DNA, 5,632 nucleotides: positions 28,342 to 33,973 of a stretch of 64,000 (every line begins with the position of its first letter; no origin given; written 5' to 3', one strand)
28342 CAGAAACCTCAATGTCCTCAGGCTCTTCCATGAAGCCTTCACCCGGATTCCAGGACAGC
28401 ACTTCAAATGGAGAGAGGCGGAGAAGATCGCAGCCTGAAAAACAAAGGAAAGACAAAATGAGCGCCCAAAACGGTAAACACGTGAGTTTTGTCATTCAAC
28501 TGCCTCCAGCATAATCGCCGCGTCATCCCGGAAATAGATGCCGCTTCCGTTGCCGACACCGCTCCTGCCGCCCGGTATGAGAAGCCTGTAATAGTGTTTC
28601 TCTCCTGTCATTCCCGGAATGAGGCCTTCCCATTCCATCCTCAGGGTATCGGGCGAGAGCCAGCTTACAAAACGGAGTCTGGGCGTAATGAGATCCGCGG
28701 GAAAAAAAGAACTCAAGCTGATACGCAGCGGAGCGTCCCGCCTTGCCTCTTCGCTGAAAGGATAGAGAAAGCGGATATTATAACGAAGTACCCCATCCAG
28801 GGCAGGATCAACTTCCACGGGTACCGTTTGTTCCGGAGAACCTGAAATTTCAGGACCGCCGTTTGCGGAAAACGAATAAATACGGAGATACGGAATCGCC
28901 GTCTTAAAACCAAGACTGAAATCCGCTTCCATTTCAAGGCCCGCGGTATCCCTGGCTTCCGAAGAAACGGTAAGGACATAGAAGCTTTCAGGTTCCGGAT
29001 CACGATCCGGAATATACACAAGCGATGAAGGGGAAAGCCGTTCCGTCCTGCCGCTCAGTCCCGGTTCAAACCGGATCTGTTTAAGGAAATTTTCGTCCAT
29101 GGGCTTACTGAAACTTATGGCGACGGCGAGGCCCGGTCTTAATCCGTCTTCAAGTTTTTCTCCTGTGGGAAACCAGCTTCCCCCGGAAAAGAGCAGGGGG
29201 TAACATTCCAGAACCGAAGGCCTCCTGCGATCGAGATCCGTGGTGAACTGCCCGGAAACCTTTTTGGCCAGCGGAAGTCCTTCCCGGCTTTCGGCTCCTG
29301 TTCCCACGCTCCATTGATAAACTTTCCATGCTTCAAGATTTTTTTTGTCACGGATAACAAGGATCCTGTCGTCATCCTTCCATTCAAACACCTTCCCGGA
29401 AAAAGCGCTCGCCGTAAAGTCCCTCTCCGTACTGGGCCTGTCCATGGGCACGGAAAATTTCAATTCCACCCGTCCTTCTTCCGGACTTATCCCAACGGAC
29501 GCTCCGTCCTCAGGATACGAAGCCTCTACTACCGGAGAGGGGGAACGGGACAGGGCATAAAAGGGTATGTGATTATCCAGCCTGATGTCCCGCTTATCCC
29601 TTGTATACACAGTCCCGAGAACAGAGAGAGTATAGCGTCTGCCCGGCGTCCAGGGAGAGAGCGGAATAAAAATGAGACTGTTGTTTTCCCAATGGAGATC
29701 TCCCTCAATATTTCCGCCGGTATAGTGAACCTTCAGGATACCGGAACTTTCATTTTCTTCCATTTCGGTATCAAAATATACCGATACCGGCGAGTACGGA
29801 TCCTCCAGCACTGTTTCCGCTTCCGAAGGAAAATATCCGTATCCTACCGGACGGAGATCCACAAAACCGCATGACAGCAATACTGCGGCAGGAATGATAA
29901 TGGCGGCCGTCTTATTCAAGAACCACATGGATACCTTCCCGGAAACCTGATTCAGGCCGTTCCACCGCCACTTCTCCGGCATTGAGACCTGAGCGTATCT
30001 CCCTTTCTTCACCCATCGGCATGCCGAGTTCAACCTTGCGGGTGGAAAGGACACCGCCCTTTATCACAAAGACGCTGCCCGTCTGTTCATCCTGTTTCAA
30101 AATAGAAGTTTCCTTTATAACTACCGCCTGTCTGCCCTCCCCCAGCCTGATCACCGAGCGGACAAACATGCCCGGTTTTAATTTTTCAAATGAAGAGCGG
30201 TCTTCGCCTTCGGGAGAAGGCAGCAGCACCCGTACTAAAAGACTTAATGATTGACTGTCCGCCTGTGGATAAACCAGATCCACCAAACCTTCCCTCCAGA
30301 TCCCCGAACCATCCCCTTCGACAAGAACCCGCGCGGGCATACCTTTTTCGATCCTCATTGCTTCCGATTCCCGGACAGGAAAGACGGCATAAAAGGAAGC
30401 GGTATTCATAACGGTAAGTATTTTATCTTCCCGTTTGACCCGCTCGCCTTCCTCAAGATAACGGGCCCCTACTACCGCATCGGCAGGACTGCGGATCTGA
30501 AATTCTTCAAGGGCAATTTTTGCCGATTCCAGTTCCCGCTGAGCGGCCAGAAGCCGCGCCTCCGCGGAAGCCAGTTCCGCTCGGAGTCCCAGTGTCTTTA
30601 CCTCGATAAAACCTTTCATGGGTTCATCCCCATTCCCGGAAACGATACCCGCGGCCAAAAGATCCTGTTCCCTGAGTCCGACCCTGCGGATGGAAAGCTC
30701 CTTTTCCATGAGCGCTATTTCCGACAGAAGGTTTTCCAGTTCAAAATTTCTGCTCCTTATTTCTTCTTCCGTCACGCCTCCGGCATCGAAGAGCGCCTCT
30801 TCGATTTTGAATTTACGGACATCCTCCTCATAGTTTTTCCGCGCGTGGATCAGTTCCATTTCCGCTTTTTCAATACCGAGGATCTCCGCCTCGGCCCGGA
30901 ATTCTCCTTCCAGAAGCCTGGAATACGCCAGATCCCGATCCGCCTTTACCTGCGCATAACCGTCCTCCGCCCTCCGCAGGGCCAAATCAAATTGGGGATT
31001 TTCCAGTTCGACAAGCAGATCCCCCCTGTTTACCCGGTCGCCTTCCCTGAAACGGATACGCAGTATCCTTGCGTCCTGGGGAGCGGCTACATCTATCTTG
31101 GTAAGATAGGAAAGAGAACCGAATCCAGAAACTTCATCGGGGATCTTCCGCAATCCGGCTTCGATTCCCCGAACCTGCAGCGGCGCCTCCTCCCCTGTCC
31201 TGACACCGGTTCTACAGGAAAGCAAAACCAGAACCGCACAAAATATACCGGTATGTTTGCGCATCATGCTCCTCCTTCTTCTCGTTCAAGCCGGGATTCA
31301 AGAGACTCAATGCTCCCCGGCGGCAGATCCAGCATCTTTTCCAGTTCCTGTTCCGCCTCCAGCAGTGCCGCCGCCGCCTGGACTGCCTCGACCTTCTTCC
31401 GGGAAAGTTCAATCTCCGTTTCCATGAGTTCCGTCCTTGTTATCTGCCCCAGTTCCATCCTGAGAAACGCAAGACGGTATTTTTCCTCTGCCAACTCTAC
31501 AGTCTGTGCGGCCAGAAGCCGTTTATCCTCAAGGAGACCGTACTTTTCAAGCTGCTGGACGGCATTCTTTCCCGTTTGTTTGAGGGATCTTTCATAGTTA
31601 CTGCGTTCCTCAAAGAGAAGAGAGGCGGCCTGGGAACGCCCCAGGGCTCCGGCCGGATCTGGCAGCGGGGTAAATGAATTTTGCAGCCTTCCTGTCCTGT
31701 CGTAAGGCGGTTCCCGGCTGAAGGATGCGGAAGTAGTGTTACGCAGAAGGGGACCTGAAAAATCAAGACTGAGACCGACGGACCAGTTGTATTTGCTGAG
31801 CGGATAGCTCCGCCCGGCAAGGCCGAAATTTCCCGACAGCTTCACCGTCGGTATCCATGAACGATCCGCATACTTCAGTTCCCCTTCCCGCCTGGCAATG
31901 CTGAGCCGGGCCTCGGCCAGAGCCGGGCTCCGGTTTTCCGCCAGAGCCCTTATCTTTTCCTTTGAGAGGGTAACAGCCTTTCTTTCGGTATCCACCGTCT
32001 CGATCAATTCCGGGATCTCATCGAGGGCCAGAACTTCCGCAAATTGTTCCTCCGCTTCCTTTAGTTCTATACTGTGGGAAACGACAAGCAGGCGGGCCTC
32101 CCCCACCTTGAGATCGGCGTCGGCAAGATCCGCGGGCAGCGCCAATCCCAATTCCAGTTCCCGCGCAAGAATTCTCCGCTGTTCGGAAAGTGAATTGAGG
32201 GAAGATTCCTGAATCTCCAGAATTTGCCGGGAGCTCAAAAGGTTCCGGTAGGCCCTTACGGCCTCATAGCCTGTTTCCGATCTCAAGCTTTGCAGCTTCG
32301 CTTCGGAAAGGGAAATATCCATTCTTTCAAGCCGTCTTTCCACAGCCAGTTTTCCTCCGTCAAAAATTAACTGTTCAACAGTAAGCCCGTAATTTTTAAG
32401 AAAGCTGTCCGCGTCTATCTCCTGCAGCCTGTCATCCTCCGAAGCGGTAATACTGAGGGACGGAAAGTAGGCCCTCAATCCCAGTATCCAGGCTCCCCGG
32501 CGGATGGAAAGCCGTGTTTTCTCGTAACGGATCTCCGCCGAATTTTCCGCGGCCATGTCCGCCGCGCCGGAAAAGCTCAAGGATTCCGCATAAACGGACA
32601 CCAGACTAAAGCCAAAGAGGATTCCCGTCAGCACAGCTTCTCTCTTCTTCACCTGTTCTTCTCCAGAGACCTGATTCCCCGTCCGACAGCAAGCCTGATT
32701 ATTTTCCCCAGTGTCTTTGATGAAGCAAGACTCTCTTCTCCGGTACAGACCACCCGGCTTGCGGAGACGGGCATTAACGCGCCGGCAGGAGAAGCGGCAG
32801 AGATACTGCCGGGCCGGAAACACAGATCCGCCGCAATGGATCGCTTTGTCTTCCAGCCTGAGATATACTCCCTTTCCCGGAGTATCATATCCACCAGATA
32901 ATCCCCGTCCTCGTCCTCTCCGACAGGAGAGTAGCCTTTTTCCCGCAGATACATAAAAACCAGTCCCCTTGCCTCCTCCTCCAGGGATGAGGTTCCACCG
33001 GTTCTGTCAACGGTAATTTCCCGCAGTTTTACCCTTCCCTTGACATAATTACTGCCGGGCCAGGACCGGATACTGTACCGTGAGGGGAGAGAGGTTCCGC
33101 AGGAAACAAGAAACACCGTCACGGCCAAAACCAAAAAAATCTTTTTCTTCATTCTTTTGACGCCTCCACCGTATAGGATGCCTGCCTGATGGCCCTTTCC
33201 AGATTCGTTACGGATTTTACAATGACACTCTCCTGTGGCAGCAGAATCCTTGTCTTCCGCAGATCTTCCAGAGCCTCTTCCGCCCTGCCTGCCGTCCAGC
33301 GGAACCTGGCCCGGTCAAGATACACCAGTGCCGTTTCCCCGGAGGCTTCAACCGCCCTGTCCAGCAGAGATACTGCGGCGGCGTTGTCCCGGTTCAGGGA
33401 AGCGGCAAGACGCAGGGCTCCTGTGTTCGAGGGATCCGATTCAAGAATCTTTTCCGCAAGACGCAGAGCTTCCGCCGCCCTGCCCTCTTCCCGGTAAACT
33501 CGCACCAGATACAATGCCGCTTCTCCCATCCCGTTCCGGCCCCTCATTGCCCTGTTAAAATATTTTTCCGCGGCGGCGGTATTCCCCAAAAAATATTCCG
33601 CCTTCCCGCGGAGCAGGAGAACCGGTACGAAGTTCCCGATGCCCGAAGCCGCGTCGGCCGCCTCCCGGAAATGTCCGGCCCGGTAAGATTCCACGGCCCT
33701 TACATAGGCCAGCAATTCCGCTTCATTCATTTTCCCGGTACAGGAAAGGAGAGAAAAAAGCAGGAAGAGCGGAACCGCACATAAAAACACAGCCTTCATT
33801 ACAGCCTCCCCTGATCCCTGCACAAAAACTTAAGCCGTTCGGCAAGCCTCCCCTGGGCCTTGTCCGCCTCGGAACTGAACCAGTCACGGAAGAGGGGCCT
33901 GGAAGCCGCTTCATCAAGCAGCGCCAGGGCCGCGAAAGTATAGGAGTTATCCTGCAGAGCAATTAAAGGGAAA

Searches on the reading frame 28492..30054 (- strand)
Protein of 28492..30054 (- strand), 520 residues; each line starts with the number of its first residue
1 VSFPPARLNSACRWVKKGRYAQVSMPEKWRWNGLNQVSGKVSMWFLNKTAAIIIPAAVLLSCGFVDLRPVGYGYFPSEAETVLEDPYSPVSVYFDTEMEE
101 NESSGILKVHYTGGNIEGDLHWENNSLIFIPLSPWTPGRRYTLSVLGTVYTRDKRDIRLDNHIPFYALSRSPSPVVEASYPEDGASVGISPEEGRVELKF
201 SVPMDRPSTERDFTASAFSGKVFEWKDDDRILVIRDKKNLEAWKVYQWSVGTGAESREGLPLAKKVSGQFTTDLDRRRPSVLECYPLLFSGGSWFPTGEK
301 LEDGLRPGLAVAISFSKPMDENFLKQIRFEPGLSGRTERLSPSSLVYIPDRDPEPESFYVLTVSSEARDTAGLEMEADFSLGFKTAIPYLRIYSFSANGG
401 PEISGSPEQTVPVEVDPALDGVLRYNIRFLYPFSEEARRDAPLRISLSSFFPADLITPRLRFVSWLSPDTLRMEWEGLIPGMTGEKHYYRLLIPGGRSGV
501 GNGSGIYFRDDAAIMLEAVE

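Call 15: search_protein_families(library=pfam, max_evalue=0.001, proteins=[window:28492-30054:-])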
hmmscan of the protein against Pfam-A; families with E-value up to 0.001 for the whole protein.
window:28492-30054:- (520 aa): 1 family
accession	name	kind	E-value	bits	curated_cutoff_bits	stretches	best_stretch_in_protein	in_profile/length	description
PF13205.12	Big_5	-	4.7e-15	56.6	23.6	1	173-272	4-105/105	Bacterial Ig-like domain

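Call 89: search_protein_families(library=ncbifam, max_evalue=0.00001, proteins=[window:28492-30054:-])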
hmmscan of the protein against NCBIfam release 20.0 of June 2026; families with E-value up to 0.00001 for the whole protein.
window:28492-30054:- (520 aa): 0 families

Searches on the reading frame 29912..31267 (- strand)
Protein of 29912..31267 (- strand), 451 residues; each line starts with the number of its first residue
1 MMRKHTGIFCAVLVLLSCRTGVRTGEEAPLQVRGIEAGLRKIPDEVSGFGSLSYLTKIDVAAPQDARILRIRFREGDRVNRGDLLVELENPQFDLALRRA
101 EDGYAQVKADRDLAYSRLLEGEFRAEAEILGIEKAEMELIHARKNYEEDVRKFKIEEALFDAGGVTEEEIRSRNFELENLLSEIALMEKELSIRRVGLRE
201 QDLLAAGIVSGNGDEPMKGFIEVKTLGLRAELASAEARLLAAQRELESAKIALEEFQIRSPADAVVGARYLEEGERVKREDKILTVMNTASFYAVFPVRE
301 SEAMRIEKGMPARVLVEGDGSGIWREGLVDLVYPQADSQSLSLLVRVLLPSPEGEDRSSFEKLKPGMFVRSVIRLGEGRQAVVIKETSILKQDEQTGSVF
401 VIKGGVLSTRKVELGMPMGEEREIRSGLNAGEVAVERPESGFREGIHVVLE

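Call 15: search_protein_families(library=pfam, max_evalue=0.001, proteins=[window:29912-31267:-])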
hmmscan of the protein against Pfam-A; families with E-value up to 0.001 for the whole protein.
window:29912-31267:- (451 aa): 3 families
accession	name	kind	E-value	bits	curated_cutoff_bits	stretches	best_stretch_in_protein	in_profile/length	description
PF16576.10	HlyD_D23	-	7.4e-17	61.8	30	1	244-369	97-214/214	Barrel-sandwich domain of CusB or HlyD membrane-fusion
PF13437.12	HlyD_3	-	4.3e-14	53.6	22.2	1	257-356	1-98/106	HlyD family secretion protein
PF13533.13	Biotin_lipoyl_2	-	2.3e-05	24.6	29.8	1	60-89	3-32/32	Biotin-lipoyl like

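Call 89: search_protein_families(library=ncbifam, max_evalue=0.00001, proteins=[window:29912-31267:-])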
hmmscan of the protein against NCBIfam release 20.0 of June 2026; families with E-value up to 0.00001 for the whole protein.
window:29912-31267:- (451 aa): 15 families
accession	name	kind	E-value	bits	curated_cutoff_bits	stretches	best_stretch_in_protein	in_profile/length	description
TIGR01730.1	RND_mfp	subfamily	9.6e-44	149.6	94.9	2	229-449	108-320/322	efflux RND transporter periplasmic adaptor subunit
TIGR00999.1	8a0102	subfamily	4.2e-28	98.2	319.3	1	229-433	64-261/271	CzcB/NccB family metal efflux transporter periplasmic adaptor subunit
TIGR00998.1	8a0101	subfamily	4.8e-17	61.9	390.8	1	67-344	52-292/334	EmrA/EmrK family multidrug efflux transporter periplasmic adaptor subunit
NF002939.0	PRK03598.1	equivalog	1e-16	61.1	393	2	229-337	177-285/332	secretion protein HlyD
NF007785.0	PRK10476.1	equivalog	3.2e-15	55.8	376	1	231-319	184-272/347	multidrug transporter subunit MdtN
NF033138.2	RND-peri-MexC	equivalog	1.4e-14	54.1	625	0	362-449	282-370/375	MexC family multidrug efflux RND transporter periplasmic adaptor subunit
NF008589.1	PRK11556.1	equivalog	1.8e-13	50.2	391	1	23-109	50-136/392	MdtA/MuxA family multidrug efflux RND transporter periplasmic adaptor subunit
NF045680.1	DiMtlExpIhpB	equivalog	8.6e-13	48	450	1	247-435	130-307/326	divalent metal ion exporter adaptor subunit IhpB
TIGR02971.1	heterocyst_DevB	subfamily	4.6e-11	42.7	129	1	59-317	15-265/327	ABC exporter membrane fusion protein, DevB family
NF008606.0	PRK11578.1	equivalog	1.4e-10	40.9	342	0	167-435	98-362/371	macrolide transporter subunit MacA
NF045904.1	RND-peri-MexE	equivalog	1.6e-10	40.4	714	0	233-435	149-353/390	multidrug efflux RND transporter periplasmic adaptor subunit MexE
TIGR01843.1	type_I_hlyD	subfamily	9.1e-10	38.1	208.65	1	48-194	33-176/422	HlyD family type I secretion periplasmic adaptor subunit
NF007362.0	PRK09859.1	equivalog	5.6e-08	32.3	738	0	229-437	143-358/385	multidrug transporter subunit MdtE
TIGR03794.1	NHLM_micro_HlyD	equivalog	3e-07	29.7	156.2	0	41-109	41-110/421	NHLP bacteriocin system secretion protein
NF007850.1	PRK10559.1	equivalog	3.3e-07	29.7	400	0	231-316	123-208/303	p-hydroxybenzoic acid efflux pump subunit AaeA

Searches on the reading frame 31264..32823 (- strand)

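Call 15: search_protein_families(library=pfam, max_evalue=0.001, proteins=[window:31264-32823:-])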
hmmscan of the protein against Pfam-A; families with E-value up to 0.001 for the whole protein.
window:31264-32823:- (519 aa): 1 family
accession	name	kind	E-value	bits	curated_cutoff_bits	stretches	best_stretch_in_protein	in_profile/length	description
PF02321.23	OEP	-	1.2e-29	103.9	22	2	88-264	5-185/187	Outer membrane efflux protein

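Call 89: search_protein_families(library=ncbifam, max_evalue=0.00001, proteins=[window:31264-32823:-])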
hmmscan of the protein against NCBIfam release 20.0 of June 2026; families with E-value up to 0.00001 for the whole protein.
window:31264-32823:- (519 aa): 2 families
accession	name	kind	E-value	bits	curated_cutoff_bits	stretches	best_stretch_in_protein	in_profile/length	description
TIGR01844.1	type_I_sec_TolC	subfamily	2.6e-26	92.6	225.15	1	82-337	3-263/414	TolC family outer membrane protein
NF007002.0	PRK09465.1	equivalog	2.2e-06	26.5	495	1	124-340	66-284/460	outer membrane channel protein TolC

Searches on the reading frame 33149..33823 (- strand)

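Call 89: search_protein_families(library=ncbifam, max_evalue=0.00001, proteins=[window:33149-33823:-])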
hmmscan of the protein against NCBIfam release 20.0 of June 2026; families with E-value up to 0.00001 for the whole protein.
window:33149-33823:- (224 aa): 1 family
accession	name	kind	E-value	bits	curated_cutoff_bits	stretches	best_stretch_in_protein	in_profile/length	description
TIGR02917.1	PEP_TPR_lipo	equivalog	9.7e-14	50.2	312.2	1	37-191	262-423/899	XrtA/PEP-CTERM system TPR-repeat protein PrsT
